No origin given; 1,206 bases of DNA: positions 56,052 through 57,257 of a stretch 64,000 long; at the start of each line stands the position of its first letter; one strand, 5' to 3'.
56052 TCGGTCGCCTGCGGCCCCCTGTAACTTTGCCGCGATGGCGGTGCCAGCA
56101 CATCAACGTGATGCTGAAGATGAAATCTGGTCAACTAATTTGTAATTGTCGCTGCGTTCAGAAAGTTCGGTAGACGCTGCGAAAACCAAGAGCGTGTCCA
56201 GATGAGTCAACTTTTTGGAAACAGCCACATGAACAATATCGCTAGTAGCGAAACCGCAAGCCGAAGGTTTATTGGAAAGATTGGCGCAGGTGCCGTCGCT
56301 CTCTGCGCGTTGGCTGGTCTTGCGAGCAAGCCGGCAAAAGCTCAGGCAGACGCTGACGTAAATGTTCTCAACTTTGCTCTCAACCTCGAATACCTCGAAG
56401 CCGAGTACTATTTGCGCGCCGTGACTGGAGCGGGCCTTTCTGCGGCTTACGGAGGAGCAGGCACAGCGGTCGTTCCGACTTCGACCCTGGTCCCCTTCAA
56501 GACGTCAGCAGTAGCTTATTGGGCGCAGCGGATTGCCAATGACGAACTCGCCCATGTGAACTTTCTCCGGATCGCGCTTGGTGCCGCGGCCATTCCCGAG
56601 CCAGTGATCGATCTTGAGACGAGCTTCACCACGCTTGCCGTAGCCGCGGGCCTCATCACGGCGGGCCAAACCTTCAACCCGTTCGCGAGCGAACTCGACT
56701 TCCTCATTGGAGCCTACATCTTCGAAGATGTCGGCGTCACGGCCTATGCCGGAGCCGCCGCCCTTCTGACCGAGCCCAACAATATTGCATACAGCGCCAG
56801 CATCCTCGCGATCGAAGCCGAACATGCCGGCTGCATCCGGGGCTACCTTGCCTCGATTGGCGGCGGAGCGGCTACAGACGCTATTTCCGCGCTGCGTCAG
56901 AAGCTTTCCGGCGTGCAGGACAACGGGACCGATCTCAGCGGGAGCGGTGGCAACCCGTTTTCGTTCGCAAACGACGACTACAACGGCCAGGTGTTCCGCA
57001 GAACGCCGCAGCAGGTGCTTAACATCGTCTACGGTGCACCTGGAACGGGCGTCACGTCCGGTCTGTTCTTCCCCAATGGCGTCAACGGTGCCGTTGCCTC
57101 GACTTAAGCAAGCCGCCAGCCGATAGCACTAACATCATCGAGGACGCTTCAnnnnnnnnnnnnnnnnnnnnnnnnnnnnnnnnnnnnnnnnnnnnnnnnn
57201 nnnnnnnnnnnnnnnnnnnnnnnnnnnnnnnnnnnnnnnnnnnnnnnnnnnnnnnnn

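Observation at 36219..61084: Candidate undescribed system: plasmid-borne T2SS island interleaved with Tat-ferritin-like cargo genes, a methyltransferase/glycosyltransferase machine and cell-wall remodelling genes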

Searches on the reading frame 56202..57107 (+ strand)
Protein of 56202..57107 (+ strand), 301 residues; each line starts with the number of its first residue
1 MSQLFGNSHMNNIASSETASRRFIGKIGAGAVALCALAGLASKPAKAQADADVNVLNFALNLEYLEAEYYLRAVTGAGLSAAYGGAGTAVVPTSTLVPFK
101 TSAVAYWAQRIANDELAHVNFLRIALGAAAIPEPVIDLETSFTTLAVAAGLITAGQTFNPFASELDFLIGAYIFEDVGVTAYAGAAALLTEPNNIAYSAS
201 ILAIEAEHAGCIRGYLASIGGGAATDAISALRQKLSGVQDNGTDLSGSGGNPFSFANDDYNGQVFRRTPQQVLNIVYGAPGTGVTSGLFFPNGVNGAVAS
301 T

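Call 4: search_protein_families(library=pfam, proteins=[window:56202-57107:+], max_evalue=0.01)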
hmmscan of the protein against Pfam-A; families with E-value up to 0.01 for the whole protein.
window:56202-57107:+ (301 aa): 1 family
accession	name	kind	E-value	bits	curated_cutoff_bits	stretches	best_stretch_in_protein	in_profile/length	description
PF13668.12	Ferritin_2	-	9.6e-38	129.9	24.7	1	52-216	2-136/138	Ferritin-like domain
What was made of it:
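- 56202..57107 (+): Ferritin_2 protein 2 (H-type), Tat signal SRRFIGK (the public record starts 9 codons later). PF13668 at 129.9 bits (call 4).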

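Call 15: find_homologous_proteins(query=window:56202-57107:+)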
Query window:56202-57107:+ (301 aa): 7818 proteins with E <= 0.001 among 8000 candidates; the best 120 are listed.
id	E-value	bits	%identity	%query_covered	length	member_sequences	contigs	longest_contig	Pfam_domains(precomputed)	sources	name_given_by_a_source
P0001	3.7e-180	615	100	97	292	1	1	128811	PF13668.13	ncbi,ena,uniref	ncbi:ferritin-like domain-containing protein [Acidisoma sp.]|uniref:ferritin-like domain-containing 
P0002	1.5e-179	613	100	97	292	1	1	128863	PF13668.13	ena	-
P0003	7.1e-169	578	93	97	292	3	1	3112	PF13668.13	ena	-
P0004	4.1e-157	540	86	97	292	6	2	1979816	PF13668.13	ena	-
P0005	8.8e-153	526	84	97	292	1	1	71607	PF13668.13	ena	-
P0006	3.2e-150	517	86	94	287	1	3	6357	PF13668.13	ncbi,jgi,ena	jgi:hypothetical protein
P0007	1.8e-133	462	89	80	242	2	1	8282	PF13668.13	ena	-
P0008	1.0e-130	453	73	97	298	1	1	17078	PF13668.13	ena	-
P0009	4.0e-130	451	75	96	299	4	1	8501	PF13668.13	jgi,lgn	-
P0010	1.1e-129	450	72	96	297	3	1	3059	PF13668.13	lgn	-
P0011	1.6e-128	446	75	96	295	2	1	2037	PF13668.13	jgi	jgi:hypothetical protein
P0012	1.2e-127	443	72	95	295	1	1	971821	PF13668.13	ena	-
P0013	1.9e-127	443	72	96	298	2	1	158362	PF13668.13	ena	-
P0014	9.8e-127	440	71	97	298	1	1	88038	PF13668.13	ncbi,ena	-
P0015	5.8e-124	431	71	97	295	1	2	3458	PF13668.13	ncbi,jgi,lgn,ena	jgi:hypothetical protein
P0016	4.4e-123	428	71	96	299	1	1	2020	PF13668.13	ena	-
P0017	6.9e-123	428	74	86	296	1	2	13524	PF13668.13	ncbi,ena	-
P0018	8.6e-123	427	74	87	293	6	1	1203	PF13668.13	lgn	-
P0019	1.0e-121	424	68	96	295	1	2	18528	PF13668.13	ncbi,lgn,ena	-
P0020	1.5e-121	423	69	95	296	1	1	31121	PF13668.13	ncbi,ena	-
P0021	1.8e-121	423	68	97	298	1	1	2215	PF13668.13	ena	-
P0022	2.9e-120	419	71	94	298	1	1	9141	PF13668.13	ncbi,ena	-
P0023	3.9e-120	419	74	87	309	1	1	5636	PF13668.13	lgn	-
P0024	1.5e-119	417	67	96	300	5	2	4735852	PF13668.13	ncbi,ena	-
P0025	1.6e-116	407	74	83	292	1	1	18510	PF13668.13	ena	-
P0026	2.5e-115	403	70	93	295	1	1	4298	PF13668.13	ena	-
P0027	2.3e-114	400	67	94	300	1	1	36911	PF13668.13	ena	-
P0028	9.4e-114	398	68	97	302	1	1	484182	PF13668.13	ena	-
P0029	1.2e-112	394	71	91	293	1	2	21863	PF13668.13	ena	-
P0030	2.3e-111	390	66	94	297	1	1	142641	PF13668.13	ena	-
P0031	4.9e-111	389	65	97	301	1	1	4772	PF13668.13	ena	-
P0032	1.2e-110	387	66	97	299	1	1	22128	PF13668.13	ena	-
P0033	1.3e-110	387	70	91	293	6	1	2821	PF13668.13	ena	-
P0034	1.4e-110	387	69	92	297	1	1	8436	PF13668.13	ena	-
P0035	8.5e-110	385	69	89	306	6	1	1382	PF13668.13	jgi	jgi:hypothetical protein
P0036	1.1e-109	384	64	96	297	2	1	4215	PF13668.13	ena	-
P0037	5.3e-109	382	66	95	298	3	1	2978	PF13668.13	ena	-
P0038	3.3e-108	379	67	94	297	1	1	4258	PF13668.13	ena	-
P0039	1.8e-107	377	65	97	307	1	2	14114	PF13668.13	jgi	jgi:hypothetical protein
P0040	6.2e-107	375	65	96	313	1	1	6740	PF13668.13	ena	-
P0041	2.7e-106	373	71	86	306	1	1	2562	PF13668.13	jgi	-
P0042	8.9e-105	368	70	83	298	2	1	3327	PF13668.13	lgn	-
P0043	9.4e-105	368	72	83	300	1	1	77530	PF13668.13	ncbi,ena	-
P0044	1.4e-104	367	62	97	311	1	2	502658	PF13668.13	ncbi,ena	-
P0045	1.5e-104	367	65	98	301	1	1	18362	PF13668.13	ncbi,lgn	-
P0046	3.8e-104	366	68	90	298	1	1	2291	PF13668.13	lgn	-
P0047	3.8e-104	366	69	86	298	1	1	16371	PF13668.13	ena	-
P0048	8.2e-104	365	71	83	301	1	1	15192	PF13668.13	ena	-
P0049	1.4e-103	364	67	90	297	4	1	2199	PF13668.13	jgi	-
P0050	1.9e-103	364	71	82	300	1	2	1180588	PF13668.13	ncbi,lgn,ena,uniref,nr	ncbi:ferritin-like domain-containing protein [Lichenicoccus roseus]|uniref:Ferritin-like domain-cont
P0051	3.5e-103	363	65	92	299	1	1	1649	PF13668.13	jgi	-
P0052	4.5e-103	363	63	97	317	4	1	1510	PF13668.13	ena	-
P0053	7.8e-103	362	67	90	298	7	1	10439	PF13668.13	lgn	-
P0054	1.0e-102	361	66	95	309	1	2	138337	PF13668.13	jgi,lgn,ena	-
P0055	1.1e-102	361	61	97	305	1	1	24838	PF13668.13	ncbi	-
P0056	2.3e-102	360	66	86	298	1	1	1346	PF13668.13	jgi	jgi:stage V sporulation protein SpoVS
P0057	3.0e-102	360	70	86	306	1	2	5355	PF13668.13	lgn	-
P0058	3.8e-101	356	61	97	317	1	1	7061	PF13668.13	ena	-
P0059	1.8e-100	354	66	87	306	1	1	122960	PF13668.13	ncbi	-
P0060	1.9e-100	354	69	85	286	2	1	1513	PF13668.13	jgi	jgi:hypothetical protein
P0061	3.3e-100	353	61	97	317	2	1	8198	PF13668.13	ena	-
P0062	1.2e-99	351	64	92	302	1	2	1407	PF13668.13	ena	-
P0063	9.2e-99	348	61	98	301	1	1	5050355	PF13668.13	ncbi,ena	-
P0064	2.4e-98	347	68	86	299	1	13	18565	PF13668.13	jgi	jgi:hypothetical protein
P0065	3.8e-98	346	67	83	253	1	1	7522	PF13668.13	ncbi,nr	ncbi:MAG: ferritin-like domain-containing protein, partial [Gluconacetobacter diazotrophicus]|nr:fer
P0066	4.5e-98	346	69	86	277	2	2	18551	PF13668.13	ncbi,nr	ncbi:MAG: ferritin-like domain-containing protein [Proteobacteria bacterium]|nr:ferritin-like domain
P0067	1.1e-97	345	66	86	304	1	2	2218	PF13668.13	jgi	jgi:hypothetical protein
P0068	2.6e-97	344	67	86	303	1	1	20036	PF13668.13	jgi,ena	-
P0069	2.7e-97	344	68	86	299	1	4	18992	PF13668.13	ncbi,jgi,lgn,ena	jgi:hypothetical protein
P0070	3.5e-97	343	64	93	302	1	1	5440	PF13668.13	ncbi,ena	-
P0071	3.9e-97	343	62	93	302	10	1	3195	PF13668.13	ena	-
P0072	4.2e-97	343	67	87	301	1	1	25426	PF13668.13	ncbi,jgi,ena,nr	ncbi:MAG: ferritin-like domain-containing protein [Acidisphaera sp.]|nr:ferritin-like domain-contain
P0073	4.7e-97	343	65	89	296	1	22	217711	PF13668.13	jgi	jgi:hypothetical protein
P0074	5.0e-97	343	68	86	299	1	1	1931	PF13668.13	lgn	-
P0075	7.2e-97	342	66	86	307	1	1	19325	PF13668.13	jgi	jgi:hypothetical protein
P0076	8.1e-97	342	66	82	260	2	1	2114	PF13668.13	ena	-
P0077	1.1e-96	342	66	83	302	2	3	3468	PF13668.13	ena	-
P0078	1.4e-96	341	66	83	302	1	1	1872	PF13668.13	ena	-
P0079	1.4e-96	341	68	81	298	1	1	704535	PF13668.13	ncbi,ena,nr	nr:ferritin-like domain-containing protein [uncultured Lichenicoccus sp.]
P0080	1.5e-96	341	68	86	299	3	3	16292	PF13668.13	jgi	jgi:hypothetical protein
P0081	1.6e-96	341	91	59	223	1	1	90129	PF13668.13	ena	-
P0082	3.6e-96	340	62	93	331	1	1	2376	PF13668.13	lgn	-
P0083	3.8e-96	340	64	86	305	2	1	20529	PF13668.13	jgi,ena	-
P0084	4.6e-96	340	63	88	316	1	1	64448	PF13668.13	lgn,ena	-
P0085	5.9e-96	339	66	87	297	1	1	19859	PF13668.13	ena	-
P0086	1.1e-95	338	63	93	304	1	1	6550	PF13668.13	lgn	-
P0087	1.1e-95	338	65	91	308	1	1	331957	PF13668.13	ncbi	-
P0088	1.5e-95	338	67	87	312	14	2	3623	PF13668.13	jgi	jgi:hypothetical protein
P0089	1.7e-95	338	61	93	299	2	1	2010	PF13668.13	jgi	jgi:hypothetical protein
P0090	2.1e-95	337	61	93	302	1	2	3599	PF13668.13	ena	-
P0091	8.9e-95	335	66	87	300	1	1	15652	PF13668.13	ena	-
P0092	9.0e-95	335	65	87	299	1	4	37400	PF13668.13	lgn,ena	-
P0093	1.3e-94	335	63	93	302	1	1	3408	PF13668.13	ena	-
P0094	1.5e-94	335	66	88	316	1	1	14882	PF13668.13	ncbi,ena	-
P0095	2.4e-94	334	64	86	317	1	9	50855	PF13668.13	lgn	-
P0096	2.9e-94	334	60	96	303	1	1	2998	PF13668.13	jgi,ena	-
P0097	2.9e-94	334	66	87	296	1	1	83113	PF13668.13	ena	-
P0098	3.0e-94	334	63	93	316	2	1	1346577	PF13668.13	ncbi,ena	-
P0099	3.0e-94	334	66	88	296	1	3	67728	PF13668.13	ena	-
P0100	4.7e-94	333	63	87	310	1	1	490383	PF13668.13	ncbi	-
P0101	5.3e-94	333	67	86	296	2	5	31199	PF13668.13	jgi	jgi:hypothetical protein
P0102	1.1e-93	332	62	93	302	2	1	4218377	PF13668.13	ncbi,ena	-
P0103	1.8e-93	331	64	87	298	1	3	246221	PF13668.13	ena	-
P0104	2.1e-93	331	65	86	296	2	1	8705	PF13668.13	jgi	jgi:hypothetical protein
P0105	2.4e-93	331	62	96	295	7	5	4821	PF13668.13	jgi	jgi:hypothetical protein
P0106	3.3e-93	330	66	83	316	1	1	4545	PF13668.13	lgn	-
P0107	4.4e-93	330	67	86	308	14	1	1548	PF13668.13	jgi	jgi:hypothetical protein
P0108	6.9e-93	329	65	86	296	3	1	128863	PF13668.13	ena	-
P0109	7.5e-93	329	64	87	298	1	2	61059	PF13668.13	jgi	jgi:hypothetical protein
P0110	1.1e-92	328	63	87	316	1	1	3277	PF13668.13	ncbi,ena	-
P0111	1.2e-92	328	66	81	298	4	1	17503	PF13668.13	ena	-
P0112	5.5e-92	326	66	83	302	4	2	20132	PF13668.13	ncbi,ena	-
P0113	5.9e-92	326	65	86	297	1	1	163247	PF13668.13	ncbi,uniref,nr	ncbi:ferritin-like domain-containing protein [Acidisoma cellulosilytica]|uniref:Ferritin-like domain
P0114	6.3e-92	326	64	83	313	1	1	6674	PF13668.13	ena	-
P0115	7.0e-92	326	65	85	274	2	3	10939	PF13668.13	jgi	jgi:hypothetical protein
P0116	8.6e-92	326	65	87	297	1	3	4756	PF13668.13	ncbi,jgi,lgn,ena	jgi:hypothetical protein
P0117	1.2e-91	325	62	82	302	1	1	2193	PF13668.13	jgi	jgi:hypothetical protein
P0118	1.4e-91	325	64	83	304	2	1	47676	PF13668.13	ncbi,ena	-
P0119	1.6e-91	325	66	86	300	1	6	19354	PF13668.13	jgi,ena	jgi:hypothetical protein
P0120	4.4e-91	323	60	93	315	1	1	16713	PF13668.13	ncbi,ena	-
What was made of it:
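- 56202..57107 (+): 100% identical to an Acidisoma sp. protein (call 15).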

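Call 16: find_encoding_contigs(protein=P0004, flank=10000, max_places=3)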
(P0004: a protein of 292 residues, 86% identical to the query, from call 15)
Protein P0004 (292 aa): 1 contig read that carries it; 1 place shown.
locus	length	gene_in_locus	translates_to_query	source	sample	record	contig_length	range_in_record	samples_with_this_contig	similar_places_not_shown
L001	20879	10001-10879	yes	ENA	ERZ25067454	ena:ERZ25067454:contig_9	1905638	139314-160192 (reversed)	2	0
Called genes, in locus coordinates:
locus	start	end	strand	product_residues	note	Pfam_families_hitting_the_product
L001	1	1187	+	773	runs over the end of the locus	PF21305:type_II_gspD_N0, PF03958:Secretin_N, PF00263:Secretin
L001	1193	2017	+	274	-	PF21687:T2SSK_1st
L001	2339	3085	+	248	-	PF13668:Ferritin_2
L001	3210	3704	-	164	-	PF07963:N_methyl, PF08334:T2SSG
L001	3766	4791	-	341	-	PF02475:TRM5-TYW2_MTfase (weak), PF05050:Methyltransf_21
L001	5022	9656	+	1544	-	PF05050:Methyltransf_21, PF00534:Glycos_transf_1, PF20706:GT4-conflict, PF13692:Glyco_trans_1_4, PF20706:GT4-conflict, PF00534:Glycos_transf_1, PF13692:Glyco_trans_1_4, PF00534:Glycos_transf_1, +1 more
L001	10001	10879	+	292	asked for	PF13668:Ferritin_2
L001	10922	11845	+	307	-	PF13668:Ferritin_2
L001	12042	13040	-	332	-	PF01408:GFO_IDH_MocA, PF02894:GFO_IDH_MocA_C, PF22725:GFO_IDH_MocA_C3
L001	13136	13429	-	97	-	PF03992:ABM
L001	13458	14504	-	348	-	PF08240:ADH_N, PF00107:ADH_zinc_N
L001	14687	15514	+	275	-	PF00392:GntR, PF07729:FCD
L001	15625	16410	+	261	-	PF00106:adh_short, PF08659:KR, PF13561:adh_short_C2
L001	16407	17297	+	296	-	PF01436:NHL (faint), PF08450:SGL, PF24684:Vgb_lyase (faint)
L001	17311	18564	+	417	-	PF02788:RuBisCO_large_N, PF00016:RuBisCO_large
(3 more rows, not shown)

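Call 17: find_encoding_contigs(protein=P0050, flank=10000, max_places=3)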
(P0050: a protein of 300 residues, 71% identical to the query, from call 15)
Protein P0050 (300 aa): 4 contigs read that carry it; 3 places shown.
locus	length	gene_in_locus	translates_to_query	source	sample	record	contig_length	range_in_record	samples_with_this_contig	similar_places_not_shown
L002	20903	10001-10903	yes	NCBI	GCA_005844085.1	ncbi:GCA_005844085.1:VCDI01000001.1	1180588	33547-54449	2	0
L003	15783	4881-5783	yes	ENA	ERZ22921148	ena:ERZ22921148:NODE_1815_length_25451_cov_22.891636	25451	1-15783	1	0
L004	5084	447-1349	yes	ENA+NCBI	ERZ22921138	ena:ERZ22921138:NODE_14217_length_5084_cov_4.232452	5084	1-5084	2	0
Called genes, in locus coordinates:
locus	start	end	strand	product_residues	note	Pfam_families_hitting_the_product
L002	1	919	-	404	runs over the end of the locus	PF02653:BPD_transp_2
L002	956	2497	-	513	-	PF00005:ABC_tran, PF13304:AAA_21 (weak)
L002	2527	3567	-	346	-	PF13407:Peripla_BP_4, PF00532:Peripla_BP_1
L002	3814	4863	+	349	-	PF00356:LacI, PF13407:Peripla_BP_4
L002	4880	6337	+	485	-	PF00370:FGGY_N, PF02782:FGGY_C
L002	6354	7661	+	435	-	PF01261:AP_endonuc_2 (weak), PF27526:XylA2_C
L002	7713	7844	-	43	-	-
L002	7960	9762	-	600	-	PF00999:Na_H_Exchanger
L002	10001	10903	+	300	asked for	PF13668:Ferritin_2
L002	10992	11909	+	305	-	PF13668:Ferritin_2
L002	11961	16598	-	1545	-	PF05050:Methyltransf_21, PF20706:GT4-conflict, PF00534:Glycos_transf_1, PF13692:Glyco_trans_1_4, PF00534:Glycos_transf_1, PF13692:Glyco_trans_1_4, PF20706:GT4-conflict, PF00534:Glycos_transf_1, +1 more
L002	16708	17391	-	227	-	PF02798:GST_N, PF13417:GST_N_3, PF13409:GST_N_2, PF00043:GST_C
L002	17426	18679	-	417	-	PF01773:Nucleos_tra2_N, PF07670:Gate, PF07662:Nucleos_tra2_C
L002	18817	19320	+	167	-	PF00255:GSHPx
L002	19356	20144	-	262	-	PF09818:ABC_ATPase (faint), PF00005:ABC_tran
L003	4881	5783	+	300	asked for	PF13668:Ferritin_2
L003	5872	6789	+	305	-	PF13668:Ferritin_2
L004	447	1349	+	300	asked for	PF13668:Ferritin_2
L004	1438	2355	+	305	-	PF13668:Ferritin_2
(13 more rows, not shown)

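Call 18: find_encoding_contigs(protein=P0024, flank=10000, max_places=2)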
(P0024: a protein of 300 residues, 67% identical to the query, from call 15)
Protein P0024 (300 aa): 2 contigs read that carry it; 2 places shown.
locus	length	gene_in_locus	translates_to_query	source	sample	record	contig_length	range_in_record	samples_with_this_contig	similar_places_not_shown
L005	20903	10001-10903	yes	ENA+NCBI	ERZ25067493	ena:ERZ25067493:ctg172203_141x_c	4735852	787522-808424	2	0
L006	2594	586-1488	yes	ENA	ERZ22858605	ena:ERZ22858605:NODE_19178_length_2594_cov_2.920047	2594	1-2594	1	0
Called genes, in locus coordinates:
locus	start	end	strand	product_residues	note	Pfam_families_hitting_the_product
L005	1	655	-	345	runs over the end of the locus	PF02885:Glycos_trans_3N, PF00591:Glycos_transf_3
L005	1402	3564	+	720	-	PF09286:Pro-kuma_activ, PF00082:Peptidase_S8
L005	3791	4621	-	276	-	-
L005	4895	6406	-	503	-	PF20706:GT4-conflict, PF00534:Glycos_transf_1, PF13692:Glyco_trans_1_4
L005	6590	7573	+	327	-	PF01370:Epimerase, PF16363:GDP_Man_Dehyd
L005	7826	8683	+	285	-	PF01370:Epimerase, PF02719:Polysacc_synt_2 (faint), PF04321:RmlD_sub_bind, PF16363:GDP_Man_Dehyd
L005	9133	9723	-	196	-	-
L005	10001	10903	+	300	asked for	PF13668:Ferritin_2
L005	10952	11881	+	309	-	PF13668:Ferritin_2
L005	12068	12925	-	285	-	PF13578:Methyltransf_24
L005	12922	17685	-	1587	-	PF05050:Methyltransf_21, PF00534:Glycos_transf_1, PF13692:Glyco_trans_1_4, PF20706:GT4-conflict, PF13524:Glyco_trans_1_2, PF20706:GT4-conflict, PF00534:Glycos_transf_1, PF13692:Glyco_trans_1_4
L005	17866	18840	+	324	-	PF05050:Methyltransf_21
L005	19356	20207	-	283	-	PF00702:Hydrolase, PF13344:Hydrolase_6, PF13419:HAD_2 (weak), PF13242:Hydrolase_like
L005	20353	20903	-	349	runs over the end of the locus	PF01180:DHO_dh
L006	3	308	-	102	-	?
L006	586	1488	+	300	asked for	PF13668:Ferritin_2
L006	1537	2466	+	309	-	PF13668:Ferritin_2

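Call 19: find_encoding_contigs(protein=P0063, flank=10000, max_places=2)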
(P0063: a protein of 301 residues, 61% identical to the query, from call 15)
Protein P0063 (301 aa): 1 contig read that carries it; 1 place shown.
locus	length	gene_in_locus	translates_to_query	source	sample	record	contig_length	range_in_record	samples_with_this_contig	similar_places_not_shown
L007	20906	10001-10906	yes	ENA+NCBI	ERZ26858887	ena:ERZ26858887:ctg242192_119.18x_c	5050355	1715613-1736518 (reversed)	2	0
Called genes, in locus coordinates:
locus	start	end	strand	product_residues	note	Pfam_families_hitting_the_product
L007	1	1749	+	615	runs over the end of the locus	PF02776:TPP_enzyme_N, PF00205:TPP_enzyme_M, PF02775:TPP_enzyme_C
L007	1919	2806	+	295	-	PF01261:AP_endonuc_2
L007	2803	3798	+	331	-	PF01408:GFO_IDH_MocA, PF02894:GFO_IDH_MocA_C, PF22725:GFO_IDH_MocA_C3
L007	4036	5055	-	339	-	PF05050:Methyltransf_21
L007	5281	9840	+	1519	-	PF05050:Methyltransf_21, PF20706:GT4-conflict, PF00534:Glycos_transf_1, PF13692:Glyco_trans_1_4, PF00534:Glycos_transf_1, PF20706:GT4-conflict, PF13692:Glyco_trans_1_4, PF00534:Glycos_transf_1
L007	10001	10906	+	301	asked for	PF13668:Ferritin_2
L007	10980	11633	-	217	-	-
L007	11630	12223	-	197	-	PF10741:T2SSM_b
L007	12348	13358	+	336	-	PF05137:PilN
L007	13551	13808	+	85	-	PF04226:Transgly_assoc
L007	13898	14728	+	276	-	PF00392:GntR, PF07729:FCD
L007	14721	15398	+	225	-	PF03737:RraA-like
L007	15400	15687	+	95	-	PF08666:SAF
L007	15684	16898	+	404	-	PF04295:GD_AH_second, PF20629:GD_AH_C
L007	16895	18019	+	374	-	PF02746:MR_MLE_N, PF13378:MR_MLE_C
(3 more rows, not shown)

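Call 20: find_encoding_contigs(protein=P0012, flank=10000, max_places=2)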
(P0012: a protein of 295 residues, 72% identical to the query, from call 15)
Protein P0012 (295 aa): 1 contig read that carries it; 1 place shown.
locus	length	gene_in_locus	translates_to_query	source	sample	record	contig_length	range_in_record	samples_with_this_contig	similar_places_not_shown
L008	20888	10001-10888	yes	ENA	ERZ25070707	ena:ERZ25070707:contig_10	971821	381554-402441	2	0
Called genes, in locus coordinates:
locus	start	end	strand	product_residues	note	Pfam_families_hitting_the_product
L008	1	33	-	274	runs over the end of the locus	PF00218:IGPS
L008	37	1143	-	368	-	PF02885:Glycos_trans_3N, PF00591:Glycos_transf_3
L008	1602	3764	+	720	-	PF09286:Pro-kuma_activ, PF00082:Peptidase_S8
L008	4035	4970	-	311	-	-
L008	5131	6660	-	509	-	PF20706:GT4-conflict, PF00534:Glycos_transf_1, PF13692:Glyco_trans_1_4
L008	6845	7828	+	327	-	PF01370:Epimerase, PF16363:GDP_Man_Dehyd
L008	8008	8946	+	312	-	PF01073:3Beta_HSD (faint), PF01370:Epimerase, PF04321:RmlD_sub_bind, PF07993:NAD_binding_4 (faint), PF16363:GDP_Man_Dehyd, PF02719:Polysacc_synt_2 (weak)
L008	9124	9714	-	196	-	PF28060:XpsN (weak)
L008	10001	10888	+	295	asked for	PF13668:Ferritin_2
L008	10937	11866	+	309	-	PF13668:Ferritin_2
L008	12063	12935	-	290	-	PF13578:Methyltransf_24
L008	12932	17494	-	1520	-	PF05050:Methyltransf_21, PF20706:GT4-conflict, PF00534:Glycos_transf_1, PF13524:Glyco_trans_1_2 (weak), PF13692:Glyco_trans_1_4, PF20706:GT4-conflict, PF00534:Glycos_transf_1, PF13692:Glyco_trans_1_4, +1 more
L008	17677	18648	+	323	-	PF05050:Methyltransf_21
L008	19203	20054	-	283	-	PF00702:Hydrolase, PF13344:Hydrolase_6, PF13419:HAD_2 (weak), PF13242:Hydrolase_like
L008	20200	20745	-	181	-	PF01180:DHO_dh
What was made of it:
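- Checked: N/XpsN-like ~44566-45246 (no Pfam hit; a homologue has a weak XpsN hit, call 20)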

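Call 23: search_solved_structures(query=window:56202-57107:+, max_evalue=1)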
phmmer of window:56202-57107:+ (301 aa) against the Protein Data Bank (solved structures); distinct sequences matched with E-value up to 1: 2.
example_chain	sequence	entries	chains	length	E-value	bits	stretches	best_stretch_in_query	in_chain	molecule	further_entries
8iwh_O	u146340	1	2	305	0.34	13.5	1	7-58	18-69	Oxygen-evolving enhancer protein 1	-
4v6f_DI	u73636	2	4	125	0.57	12.8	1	30-82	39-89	50S ribosomal protein L7/L12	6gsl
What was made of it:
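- Tried and rejected: The ferritin-like protein gave nothing significant (call 23).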
